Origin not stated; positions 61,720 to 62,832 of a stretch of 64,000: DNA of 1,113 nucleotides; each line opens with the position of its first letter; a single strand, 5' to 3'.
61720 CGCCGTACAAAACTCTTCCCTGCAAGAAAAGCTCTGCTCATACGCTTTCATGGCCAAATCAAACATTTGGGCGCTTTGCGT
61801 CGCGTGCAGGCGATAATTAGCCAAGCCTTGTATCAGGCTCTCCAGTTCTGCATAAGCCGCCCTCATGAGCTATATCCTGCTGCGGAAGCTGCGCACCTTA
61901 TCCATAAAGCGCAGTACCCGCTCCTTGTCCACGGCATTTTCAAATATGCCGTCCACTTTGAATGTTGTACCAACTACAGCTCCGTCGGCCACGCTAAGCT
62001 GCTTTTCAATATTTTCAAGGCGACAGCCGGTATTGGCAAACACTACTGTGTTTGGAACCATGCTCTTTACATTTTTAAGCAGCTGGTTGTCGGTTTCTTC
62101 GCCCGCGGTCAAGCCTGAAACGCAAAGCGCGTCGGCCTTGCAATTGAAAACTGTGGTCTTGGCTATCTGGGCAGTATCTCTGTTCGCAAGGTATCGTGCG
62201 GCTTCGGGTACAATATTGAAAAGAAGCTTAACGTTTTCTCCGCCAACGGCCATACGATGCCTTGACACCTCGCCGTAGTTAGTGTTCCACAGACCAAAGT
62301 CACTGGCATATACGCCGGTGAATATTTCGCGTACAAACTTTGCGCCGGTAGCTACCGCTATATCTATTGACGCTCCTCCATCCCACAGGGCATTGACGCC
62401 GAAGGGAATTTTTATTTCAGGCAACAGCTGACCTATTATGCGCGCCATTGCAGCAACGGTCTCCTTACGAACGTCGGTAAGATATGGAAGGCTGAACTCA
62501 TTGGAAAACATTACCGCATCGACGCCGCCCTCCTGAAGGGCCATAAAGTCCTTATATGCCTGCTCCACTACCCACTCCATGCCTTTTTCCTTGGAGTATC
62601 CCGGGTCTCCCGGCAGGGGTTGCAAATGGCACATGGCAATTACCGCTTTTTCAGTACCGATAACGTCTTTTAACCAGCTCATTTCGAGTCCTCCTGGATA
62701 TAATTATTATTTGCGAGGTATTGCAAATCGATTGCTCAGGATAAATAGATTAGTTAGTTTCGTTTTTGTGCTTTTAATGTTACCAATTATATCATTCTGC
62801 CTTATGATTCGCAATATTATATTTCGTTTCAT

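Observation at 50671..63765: Eleven-gene operon mixing a sugar ABC importer, a kinase, two eIF-2B-family proteins, BtpA/SgcQ, a three-subunit Mo-hydroxylase and an M29 peptidase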

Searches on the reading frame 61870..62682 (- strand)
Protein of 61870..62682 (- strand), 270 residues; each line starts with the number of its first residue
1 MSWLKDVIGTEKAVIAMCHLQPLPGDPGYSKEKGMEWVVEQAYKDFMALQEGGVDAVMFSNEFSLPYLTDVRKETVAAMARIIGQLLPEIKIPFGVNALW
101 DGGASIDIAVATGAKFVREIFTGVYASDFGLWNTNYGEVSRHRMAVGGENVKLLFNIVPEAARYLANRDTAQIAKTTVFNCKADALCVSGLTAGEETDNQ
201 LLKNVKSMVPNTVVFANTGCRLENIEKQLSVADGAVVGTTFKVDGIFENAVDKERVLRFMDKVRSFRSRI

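Call 4: search_protein_families(library=ncbifam, proteins=[window:61870-62682:-])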
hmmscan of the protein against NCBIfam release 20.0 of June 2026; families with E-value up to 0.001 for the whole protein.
window:61870-62682:- (270 aa): 2 families
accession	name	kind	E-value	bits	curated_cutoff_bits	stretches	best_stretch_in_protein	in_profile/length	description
TIGR00259.1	thylakoid_BtpA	subfamily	9.7e-97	323.5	153.4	1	11-265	1-254/257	BtpA/SgcQ family protein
NF045918.1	PhsystIBiosynBtpA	equivalog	9e-43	146.5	400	1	4-263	1-260/261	photosystem I biogenesis protein BtpA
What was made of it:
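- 61870..62682 (-): BtpA/SgcQ-family protein (270 aa), a phosphate-binding-type TIM barrel of unknown function. TIGR00259 scores 323 bits (call 4).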

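Call 6: find_encoding_contigs(protein=window:61870-62682:-, flank=10000, max_places=10)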
Protein window:61870-62682:- (270 aa): 23 contigs read that carry it; 10 places shown.
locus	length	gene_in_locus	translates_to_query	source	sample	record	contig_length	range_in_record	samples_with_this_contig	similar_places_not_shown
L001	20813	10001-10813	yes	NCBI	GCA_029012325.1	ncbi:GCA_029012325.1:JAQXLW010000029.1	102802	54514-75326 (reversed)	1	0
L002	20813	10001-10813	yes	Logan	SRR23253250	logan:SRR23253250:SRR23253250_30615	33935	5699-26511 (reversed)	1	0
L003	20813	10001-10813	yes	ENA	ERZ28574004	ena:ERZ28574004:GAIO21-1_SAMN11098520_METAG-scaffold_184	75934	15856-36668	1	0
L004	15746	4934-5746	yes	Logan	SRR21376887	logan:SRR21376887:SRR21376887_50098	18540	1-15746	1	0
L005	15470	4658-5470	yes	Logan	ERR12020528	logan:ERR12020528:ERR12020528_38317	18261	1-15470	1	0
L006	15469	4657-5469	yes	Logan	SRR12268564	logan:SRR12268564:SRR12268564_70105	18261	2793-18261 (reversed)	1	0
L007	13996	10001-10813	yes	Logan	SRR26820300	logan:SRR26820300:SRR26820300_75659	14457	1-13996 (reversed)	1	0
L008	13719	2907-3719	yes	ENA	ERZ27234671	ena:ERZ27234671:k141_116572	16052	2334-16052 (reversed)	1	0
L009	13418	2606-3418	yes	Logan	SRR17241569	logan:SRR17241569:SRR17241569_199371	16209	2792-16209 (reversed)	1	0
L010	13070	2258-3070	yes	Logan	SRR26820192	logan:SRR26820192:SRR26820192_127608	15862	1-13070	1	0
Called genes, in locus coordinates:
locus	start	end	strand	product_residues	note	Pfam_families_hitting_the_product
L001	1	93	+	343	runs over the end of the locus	PF01244:Peptidase_M19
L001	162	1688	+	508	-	PF00496:SBP_bac_5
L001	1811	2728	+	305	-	PF19300:BPD_transp_1_N, PF00528:BPD_transp_1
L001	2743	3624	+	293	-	PF12911:OppC_N, PF00528:BPD_transp_1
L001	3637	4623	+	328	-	PF00005:ABC_tran, PF13304:AAA_21 (weak), PF08352:oligo_HPY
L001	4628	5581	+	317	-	PF00005:ABC_tran, PF08352:oligo_HPY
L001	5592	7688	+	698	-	PF02129:Peptidase_S15, PF08530:PepX_C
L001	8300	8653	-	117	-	PF00072:Response_reg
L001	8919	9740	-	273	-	PF00392:GntR (weak), PF08220:HTH_DeoR, PF08279:HTH_11 (weak), PF00455:DeoRC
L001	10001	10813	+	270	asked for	PF03437:BtpA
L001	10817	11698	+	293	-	PF01008:IF-2B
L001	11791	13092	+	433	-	PF01547:SBP_bac_1, PF13416:SBP_bac_8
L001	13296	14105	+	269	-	PF00528:BPD_transp_1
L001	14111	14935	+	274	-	PF00528:BPD_transp_1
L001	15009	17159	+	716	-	PF01315:Ald_Xan_dh_C, PF02738:MoCoBD_1, PF20256:MoCoBD_2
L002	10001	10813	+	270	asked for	PF03437:BtpA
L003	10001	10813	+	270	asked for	PF03437:BtpA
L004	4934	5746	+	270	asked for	PF03437:BtpA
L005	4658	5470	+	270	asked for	PF03437:BtpA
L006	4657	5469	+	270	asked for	PF03437:BtpA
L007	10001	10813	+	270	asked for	PF03437:BtpA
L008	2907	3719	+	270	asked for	PF03437:BtpA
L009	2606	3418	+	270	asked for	PF03437:BtpA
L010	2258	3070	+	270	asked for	PF03437:BtpA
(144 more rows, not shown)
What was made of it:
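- Checked: For the kinase, public gene callers use the ATG that gives 54046-55527 and 493 aa (call 6).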

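Call 9: find_homologous_proteins(query=window:61870-62682:-, max_evalue=1e-10)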
Query window:61870-62682:- (270 aa): 7294 proteins with E <= 1e-10 among 8000 candidates; the best 120 are listed.
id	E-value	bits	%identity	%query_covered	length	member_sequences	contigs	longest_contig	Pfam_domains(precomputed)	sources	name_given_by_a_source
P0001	1.1e-175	600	100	100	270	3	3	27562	PF03437.22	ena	-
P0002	4.0e-162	556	90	100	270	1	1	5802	PF03437.22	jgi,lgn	-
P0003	3.8e-161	552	90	100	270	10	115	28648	PF03437.22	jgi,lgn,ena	-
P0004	8.8e-161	551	91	99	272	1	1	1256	PF03437.22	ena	-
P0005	3.0e-160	550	89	99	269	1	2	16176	PF03437.22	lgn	-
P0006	3.1e-159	546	89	100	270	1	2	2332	PF03437.22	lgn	-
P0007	8.1e-157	538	87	100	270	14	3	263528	PF03437.22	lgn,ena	-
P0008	1.1e-150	518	84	100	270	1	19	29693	PF03437.22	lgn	-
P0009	9.5e-150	515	83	100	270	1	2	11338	PF03437.22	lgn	-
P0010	3.1e-149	513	81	100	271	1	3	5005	PF03437.22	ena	-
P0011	6.9e-147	506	81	100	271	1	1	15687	PF03437.22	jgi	-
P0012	2.0e-146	504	81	100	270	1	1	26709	PF03437.22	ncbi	-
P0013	6.6e-145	499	82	99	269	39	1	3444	PF03437.22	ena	-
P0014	5.1e-144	496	81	100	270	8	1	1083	PF03437.22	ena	-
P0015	5.7e-143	493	80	99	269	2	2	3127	PF03437.22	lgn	-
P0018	9.7e-140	482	79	99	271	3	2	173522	PF03437.22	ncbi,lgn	-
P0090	4.7e-128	444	74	100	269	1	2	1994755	PF03437.22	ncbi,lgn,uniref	ncbi:BtpA/SgcQ family protein [Thermoanaerobacterium thermosaccharolyticum]|uniref:BtpA/SgcQ family 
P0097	6.4e-128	444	74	100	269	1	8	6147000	PF03437.22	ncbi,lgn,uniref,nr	ncbi:BtpA/SgcQ family protein [Brevibacillus brevis]|uniref:BtpA/SgcQ family protein n=1 Tax=Breviba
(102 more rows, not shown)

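Call 10: find_encoding_contigs(protein=P0090, flank=10000, max_places=1)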
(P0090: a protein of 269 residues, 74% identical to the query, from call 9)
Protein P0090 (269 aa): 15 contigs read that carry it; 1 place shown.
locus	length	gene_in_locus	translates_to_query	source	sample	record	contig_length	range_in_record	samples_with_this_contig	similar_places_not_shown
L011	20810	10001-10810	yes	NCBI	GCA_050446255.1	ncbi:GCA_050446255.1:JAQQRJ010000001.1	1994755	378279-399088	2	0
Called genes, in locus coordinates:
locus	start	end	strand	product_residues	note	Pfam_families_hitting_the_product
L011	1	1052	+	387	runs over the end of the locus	PF01232:Mannitol_dh, PF08125:Mannitol_dh_C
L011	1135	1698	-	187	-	PF05685:Uma2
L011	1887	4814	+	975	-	PF04552:Sigma54_DBD (faint), PF00158:Sigma54_activat, PF07724:AAA_2 (weak), PF00004:AAA, PF07728:AAA_5, PF00874:PRD, PF03610:EIIA-man, PF00359:PTS_EIIA_2, +1 more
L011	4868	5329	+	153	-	PF00359:PTS_EIIA_2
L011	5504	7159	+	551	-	PF05598:DUF772, PF01609:DDE_Tnp_1 (weak), PF13751:DDE_Tnp_1_6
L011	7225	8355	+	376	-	PF05343:Peptidase_M42, PF01546:Peptidase_M20 (weak)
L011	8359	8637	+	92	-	PF02302:PTS_IIB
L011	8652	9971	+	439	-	PF03611:EIIC-GAT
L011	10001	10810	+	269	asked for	PF03437:BtpA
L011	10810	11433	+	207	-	PF00834:Ribul_P_3_epim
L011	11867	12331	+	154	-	PF00702:Hydrolase, PF13419:HAD_2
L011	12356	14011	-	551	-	PF05598:DUF772, PF01609:DDE_Tnp_1 (weak), PF13751:DDE_Tnp_1_6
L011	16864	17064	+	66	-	-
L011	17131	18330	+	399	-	-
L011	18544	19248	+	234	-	PF04131:NanE, PF00478:IMPDH (weak), PF03060:NMO (weak), PF05690:ThiG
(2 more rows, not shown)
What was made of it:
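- PTS + M42 + ribulose-phosphate epimerase in Thermoanaerobacterium (call 10).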

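Call 11: find_encoding_contigs(protein=P0097, flank=10000, max_places=1)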
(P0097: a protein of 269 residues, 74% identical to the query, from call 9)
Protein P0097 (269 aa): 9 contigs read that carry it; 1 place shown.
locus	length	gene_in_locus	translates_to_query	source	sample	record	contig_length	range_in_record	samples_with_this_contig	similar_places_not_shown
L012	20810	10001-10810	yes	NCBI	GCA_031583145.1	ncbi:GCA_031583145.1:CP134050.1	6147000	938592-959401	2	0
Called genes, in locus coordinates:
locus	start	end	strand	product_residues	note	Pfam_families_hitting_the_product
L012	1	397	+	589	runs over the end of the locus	PF07969:Amidohydro_3, PF01979:Amidohydro_1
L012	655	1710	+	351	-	PF00487:FA_desaturase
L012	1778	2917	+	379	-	PF23540:DesK_N, PF07730:HisKA_3, PF02518:HATPase_c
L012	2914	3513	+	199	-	PF00072:Response_reg, PF00196:GerE, PF08281:Sigma70_r4_2 (weak)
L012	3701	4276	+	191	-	PF01810:LysE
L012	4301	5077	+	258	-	PF02311:AraC_binding, PF00165:HTH_AraC (weak), PF12833:HTH_18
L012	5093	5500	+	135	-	PF09391:DUF2000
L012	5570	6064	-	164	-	PF04982:TM_HPP (weak)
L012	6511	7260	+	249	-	PF01022:HTH_5 (weak), PF08220:HTH_DeoR, PF08279:HTH_11, PF12802:MarR_2 (weak), PF13545:HTH_Crp_2 (weak), PF25212:HVO_A0114 (weak), PF00392:GntR (weak), PF00455:DeoRC, +2 more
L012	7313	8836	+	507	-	PF00370:FGGY_N, PF02782:FGGY_C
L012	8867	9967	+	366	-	PF05343:Peptidase_M42, PF01546:Peptidase_M20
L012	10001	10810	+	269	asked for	PF03437:BtpA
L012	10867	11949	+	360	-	PF00532:Peripla_BP_1, PF13407:Peripla_BP_4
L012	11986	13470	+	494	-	PF00005:ABC_tran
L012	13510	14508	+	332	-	PF02653:BPD_transp_2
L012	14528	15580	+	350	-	PF02653:BPD_transp_2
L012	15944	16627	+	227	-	PF00072:Response_reg, PF00486:Trans_reg_C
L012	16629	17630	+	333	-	PF00512:HisKA, PF02518:HATPase_c, PF13589:HATPase_c_3 (weak)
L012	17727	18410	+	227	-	PF02463:SMC_N, PF00005:ABC_tran, PF13304:AAA_21 (faint)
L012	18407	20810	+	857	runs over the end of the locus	PF12704:MacB_PCD, PF02687:FtsX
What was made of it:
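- DeoR + FGGY + M42 peptidase + ABC importer in Brevibacillus (call 11).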

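Call 12: find_encoding_contigs(protein=P0018, flank=10000, max_places=1)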
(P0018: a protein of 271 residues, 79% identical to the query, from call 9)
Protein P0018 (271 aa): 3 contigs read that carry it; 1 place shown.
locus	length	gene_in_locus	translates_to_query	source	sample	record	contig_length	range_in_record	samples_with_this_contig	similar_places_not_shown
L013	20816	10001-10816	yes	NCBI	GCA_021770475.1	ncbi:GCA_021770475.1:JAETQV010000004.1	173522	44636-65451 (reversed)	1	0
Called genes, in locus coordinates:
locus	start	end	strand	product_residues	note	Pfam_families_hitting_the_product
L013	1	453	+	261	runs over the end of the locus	PF00902:TatC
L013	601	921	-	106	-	PF01638:HxlR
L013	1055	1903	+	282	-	-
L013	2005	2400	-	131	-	PF02823:ATP-synt_DE_N, PF00401:ATP-synt_DE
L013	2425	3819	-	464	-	PF02874:ATP-synt_ab_N, PF00006:ATP-synt_ab, PF22919:ATP-synt_VA_C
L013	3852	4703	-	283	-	PF00231:ATP-synt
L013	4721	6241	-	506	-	PF02874:ATP-synt_ab_N, PF00006:ATP-synt_ab, PF00306:ATP-synt_ab_C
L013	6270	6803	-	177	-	PF00213:OSCP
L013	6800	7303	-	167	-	-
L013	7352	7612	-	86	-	PF00137:ATP-synt_C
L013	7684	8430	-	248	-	PF00119:ATP-synt_A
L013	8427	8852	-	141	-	PF03899:ATP-synt_I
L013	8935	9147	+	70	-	-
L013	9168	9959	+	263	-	PF01047:MarR (weak), PF08220:HTH_DeoR, PF08279:HTH_11 (weak), PF00392:GntR (weak), PF00455:DeoRC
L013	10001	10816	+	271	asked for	PF03437:BtpA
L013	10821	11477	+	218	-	PF00702:Hydrolase, PF13419:HAD_2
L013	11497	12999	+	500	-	PF00370:FGGY_N, PF02782:FGGY_C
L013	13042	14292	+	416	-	PF01979:Amidohydro_1, PF07969:Amidohydro_3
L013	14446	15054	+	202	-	PF00156:Pribosyltran (weak)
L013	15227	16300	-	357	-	PF01380:SIS (weak)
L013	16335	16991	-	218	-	PF00702:Hydrolase, PF13419:HAD_2, PF13242:Hydrolase_like (weak)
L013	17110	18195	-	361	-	PF01380:SIS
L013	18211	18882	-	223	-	PF13176:TPR_7 (faint)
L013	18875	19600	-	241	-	PF04131:NanE, PF01207:Dus (faint), PF00478:IMPDH (weak)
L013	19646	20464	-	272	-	PF03613:EIID-AGA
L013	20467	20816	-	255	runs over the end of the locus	PF03609:EII-Sor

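Call 21: search_solved_structures(query=window:61870-62682:-, max_evalue=0.01)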
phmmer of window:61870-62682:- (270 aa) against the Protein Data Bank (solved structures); distinct sequences matched with E-value up to 0.01: 0.
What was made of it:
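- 61870..62682 (-): There is no PDB sequence hit (call 21).
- Tried and rejected: There is no PDB sequence match (call 21).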

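Call 29: search_protein_families(library=pfam, proteins=[window:61870-62682:-], max_evalue=0.00001)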
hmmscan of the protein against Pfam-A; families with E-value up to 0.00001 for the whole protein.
window:61870-62682:- (270 aa): 1 family
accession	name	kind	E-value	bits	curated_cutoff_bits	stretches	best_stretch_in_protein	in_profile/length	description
PF03437.21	BtpA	-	2.2e-91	306.2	30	1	10-264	1-253/254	BtpA family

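Call 49: search_protein_families(library=ncbifam, proteins=[L012:7313-8836:+, L013:11497-12999:+, L013:13042-14292:+, L012:8867-9967:+], max_evalue=1e-10)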
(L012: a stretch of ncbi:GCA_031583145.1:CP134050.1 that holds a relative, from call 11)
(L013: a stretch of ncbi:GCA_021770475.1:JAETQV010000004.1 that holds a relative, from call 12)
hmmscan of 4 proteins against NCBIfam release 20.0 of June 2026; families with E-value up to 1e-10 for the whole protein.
L012:7313-8836:+ (507 aa): 12 families
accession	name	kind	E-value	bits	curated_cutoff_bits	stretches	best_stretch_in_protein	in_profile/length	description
TIGR01312.1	XylB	equivalog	5.9e-95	318.6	380.25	1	5-496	1-480/481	xylulokinase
TIGR01314.1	gntK_FGGY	equivalog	2e-63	214.7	648.55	1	3-501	1-495/505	gluconokinase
NF008187.0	PRK10939.1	equivalog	4.4e-59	200.5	528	1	1-505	3-509/521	autoinducer-2 kinase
NF011601.0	PRK15027.1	equivalog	5.1e-58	196.6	912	1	5-503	3-483/484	xylulokinase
NF003154.0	PRK04123.1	equivalog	3.5e-47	161.4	428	1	1-498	3-536/554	ribulokinase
TIGR01311.1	glycerol_kin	equivalog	4e-46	157.4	590.35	1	3-481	2-475/496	glycerol kinase GlpK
NF000756.0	PRK00047.1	subfamily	4.4e-44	150.6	498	1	2-498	5-493/502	glycerol kinase GlpK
TIGR01234.1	L-ribulokinase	equivalog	5.4e-37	127.7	583.25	1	48-496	52-527/536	ribulokinase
TIGR01315.1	5C_CHO_kinase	subfamily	1.3e-31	109.9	408.7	1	4-501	2-539/541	FGGY family pentulose kinase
TIGR02628.1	fuculo_kin_coli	equivalog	2.6e-30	105.8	470.9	1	4-470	3-456/465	L-fuculokinase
NF007925.0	PRK10640.1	equivalog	1.9e-15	56.2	639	0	46-201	46-196/489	rhamnulokinase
TIGR02627.1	rhamnulo_kin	equivalog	3e-14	52.5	527.95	0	44-201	38-190/454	rhamnulokinase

L013:11497-12999:+ (500 aa): 12 families
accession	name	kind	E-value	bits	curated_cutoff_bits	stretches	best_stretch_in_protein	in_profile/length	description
TIGR01312.1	XylB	equivalog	7.8e-101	338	380.25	1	6-483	1-480/481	xylulokinase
TIGR01314.1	gntK_FGGY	equivalog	1.1e-76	258.4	648.55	1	4-494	1-501/505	gluconokinase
NF011601.0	PRK15027.1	equivalog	1e-58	198.9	912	1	6-488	3-481/484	xylulokinase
TIGR01311.1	glycerol_kin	equivalog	4.8e-52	176.9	590.35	1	4-464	2-472/496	glycerol kinase GlpK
NF000756.0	PRK00047.1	subfamily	3.4e-48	164.2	498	1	2-470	4-479/502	glycerol kinase GlpK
NF008187.0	PRK10939.1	equivalog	7.7e-48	163.4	528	1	2-485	3-502/521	autoinducer-2 kinase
NF003154.0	PRK04123.1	equivalog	1.9e-40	139.1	428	1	2-483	3-534/554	ribulokinase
TIGR01234.1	L-ribulokinase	equivalog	5.7e-37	127.7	583.25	1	101-484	128-528/536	ribulokinase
TIGR02628.1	fuculo_kin_coli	equivalog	1.9e-34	119.5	470.9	1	8-454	6-453/465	L-fuculokinase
TIGR01315.1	5C_CHO_kinase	subfamily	3.4e-30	105.3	408.7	1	6-482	3-533/541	FGGY family pentulose kinase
NF007925.0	PRK10640.1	equivalog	1.6e-19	69.7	639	1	75-247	76-244/489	rhamnulokinase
TIGR02627.1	rhamnulo_kin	equivalog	2.8e-19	69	527.95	1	76-245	71-236/454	rhamnulokinase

L013:13042-14292:+ (416 aa): 12 families
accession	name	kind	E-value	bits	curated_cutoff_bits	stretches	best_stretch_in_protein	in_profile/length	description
TIGR02967.1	guan_deamin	equivalog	1.5e-78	264.6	375.4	1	22-413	6-401/401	guanine deaminase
NF006679.0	PRK09228.1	subfamily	3.2e-61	207.4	351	1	21-414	30-427/433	guanine deaminase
NF005557.0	PRK07228.1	equivalog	7.5e-36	123.8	522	1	48-414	45-410/445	5'-deoxyadenosine deaminase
NF004701.0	PRK06038.1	equivalog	3.1e-21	75.6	609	1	53-381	51-369/432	N-ethylammeline chlorohydrolase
NF006252.0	PRK08393.1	equivalog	1.3e-20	73.9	617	1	53-413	48-395/424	N-ethylammeline chlorohydrolase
NF004801.0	PRK06151.1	subfamily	8.6e-18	64.4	416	1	180-414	199-435/491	chlorohydrolase family protein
NF006549.0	PRK09045.1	equivalog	1e-17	63.9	540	1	48-414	56-412/444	TRZ/ATZ family hydrolase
NF006055.0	PRK08203.1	equivalog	8.2e-16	57.6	532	1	200-414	214-423/455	8-oxoguanine deaminase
NF012037.0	PRK15493.1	equivalog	3.4e-15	55.8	779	1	21-408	21-400/435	bifunctional S-methyl-5'-thioadenosine deaminase/S-adenosylhomocysteine deaminase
NF005211.0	PRK06687.1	equivalog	4.7e-13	48.7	703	1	56-413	55-405/419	TRZ/ATZ family protein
NF009059.0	PRK12393.1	equivalog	9.3e-12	44.4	543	1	202-415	220-429/460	amidohydrolase family protein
NF006681.0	PRK09229.1-2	equivalog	2.8e-11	42.8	362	1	166-413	178-421/451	formimidoylglutamate deiminase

L012:8867-9967:+ (366 aa): 5 families
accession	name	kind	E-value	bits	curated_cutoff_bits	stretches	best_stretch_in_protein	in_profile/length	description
NF007421.0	PRK09961.1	equivalog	9.7e-56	189.1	412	1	11-354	5-330/345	aminopeptidase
NF040822.1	lys_aminopep_Arch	equivalog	1.9e-48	165.3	700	1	12-354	7-335/345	lysyl aminopeptidase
TIGR03107.1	glu_aminopep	equivalog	1.9e-45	155.3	469.7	1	14-353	6-337/350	glutamyl aminopeptidase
NF007367.0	PRK09864.1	equivalog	1.4e-41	142.5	569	1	10-354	4-338/356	aminopeptidase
TIGR03106.1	trio_M42_hydro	equivalog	5.4e-12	45.3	397.75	1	8-244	5-244/343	osmoprotectant NAGGN system M42 family peptidase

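Call 62: predict_structure(alignment_id=A6)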
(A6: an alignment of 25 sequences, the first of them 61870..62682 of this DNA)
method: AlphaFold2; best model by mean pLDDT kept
length: 270 residues; sequences in the alignment: 25
mean_pLDDT: 89.8   pTM: 0.90
mean pLDDT of the five models: 89.8, 87.7, 87.2, 84.8, 83.5
residues with pLDDT >= 90: 177; 70-90: 79; 50-70: 14; < 50: 0
segments of 3 or more residues with pLDDT < 50: none
pLDDT, mean of each block of 10 residues (from residue 1): 89 95 90 96 97 97 66 94 98 94 95 95 76 85 95 89 73 86 90 77 93 92 94 92 83 96 96
secondary structure, 60 per line:
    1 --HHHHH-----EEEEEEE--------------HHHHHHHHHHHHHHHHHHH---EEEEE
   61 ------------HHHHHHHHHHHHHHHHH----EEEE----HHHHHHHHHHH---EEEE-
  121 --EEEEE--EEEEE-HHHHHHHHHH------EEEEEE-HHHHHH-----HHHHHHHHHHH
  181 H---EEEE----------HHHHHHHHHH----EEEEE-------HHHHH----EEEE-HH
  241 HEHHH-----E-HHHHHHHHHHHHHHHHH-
elements in order: H3-7 E13-19 H34-52 E56-60 H73-89 E94-97 H102-112 E116-119 E123-127 E130-134 H136-145 E152-157 H159-164 H170-181 E185-188 H199-208 E213-217 H225-229 E234-237 H253-269
